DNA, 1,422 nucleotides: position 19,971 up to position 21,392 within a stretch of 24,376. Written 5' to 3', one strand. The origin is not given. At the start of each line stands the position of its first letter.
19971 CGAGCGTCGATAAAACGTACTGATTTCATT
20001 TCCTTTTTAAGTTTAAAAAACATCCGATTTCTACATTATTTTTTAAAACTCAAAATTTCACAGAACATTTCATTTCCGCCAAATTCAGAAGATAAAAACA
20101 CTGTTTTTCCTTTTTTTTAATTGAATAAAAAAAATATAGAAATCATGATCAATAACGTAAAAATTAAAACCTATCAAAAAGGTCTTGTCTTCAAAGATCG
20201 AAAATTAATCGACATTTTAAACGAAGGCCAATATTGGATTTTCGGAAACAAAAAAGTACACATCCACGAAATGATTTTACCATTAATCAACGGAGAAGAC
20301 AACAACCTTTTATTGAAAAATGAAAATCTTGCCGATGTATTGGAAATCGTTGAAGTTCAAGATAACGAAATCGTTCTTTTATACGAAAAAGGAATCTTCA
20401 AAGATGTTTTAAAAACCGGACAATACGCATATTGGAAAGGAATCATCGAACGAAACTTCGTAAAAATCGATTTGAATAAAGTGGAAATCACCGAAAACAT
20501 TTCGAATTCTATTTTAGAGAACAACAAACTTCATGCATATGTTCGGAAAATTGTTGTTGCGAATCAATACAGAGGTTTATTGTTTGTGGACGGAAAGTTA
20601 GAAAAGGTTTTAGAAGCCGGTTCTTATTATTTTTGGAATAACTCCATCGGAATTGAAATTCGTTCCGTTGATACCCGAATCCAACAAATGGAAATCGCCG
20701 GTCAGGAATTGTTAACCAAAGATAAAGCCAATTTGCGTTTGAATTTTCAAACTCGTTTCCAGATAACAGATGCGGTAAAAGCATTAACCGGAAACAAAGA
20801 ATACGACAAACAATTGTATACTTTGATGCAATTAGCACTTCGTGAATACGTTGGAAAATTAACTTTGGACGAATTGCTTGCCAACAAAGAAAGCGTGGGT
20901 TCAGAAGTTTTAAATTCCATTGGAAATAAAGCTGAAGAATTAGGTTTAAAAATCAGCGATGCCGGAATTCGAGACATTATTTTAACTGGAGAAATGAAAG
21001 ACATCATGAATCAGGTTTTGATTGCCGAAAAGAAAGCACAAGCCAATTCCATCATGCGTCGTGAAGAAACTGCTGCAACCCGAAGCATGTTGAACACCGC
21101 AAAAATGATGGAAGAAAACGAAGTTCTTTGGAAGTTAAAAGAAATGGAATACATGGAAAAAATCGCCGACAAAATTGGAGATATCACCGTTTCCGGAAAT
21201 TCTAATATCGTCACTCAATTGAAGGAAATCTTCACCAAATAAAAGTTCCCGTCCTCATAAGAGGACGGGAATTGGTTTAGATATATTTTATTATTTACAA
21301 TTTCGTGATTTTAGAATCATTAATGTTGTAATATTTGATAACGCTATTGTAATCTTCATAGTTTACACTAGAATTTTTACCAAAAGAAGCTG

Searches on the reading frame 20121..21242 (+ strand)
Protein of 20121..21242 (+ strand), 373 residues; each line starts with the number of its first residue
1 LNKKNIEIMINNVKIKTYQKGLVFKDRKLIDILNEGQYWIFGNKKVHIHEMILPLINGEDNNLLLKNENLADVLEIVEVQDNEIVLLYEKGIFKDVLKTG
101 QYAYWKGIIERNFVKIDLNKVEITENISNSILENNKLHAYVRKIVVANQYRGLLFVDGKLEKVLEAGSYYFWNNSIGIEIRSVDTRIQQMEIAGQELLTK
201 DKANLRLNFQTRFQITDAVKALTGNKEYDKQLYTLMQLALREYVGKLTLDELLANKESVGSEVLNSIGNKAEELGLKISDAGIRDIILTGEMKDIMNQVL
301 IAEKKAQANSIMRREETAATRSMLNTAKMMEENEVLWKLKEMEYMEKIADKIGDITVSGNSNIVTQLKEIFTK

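Call 92: search_protein_families(library=pfam, proteins=[window:20121-21242:+], max_evalue=0.001)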
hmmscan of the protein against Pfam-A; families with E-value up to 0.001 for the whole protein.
window:20121-21242:+ (373 aa): 1 family
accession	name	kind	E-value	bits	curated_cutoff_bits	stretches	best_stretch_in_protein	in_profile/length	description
PF01145.31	Band_7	-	4.7e-27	95.6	23.6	1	145-316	2-175/176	SPFH domain / Band 7 family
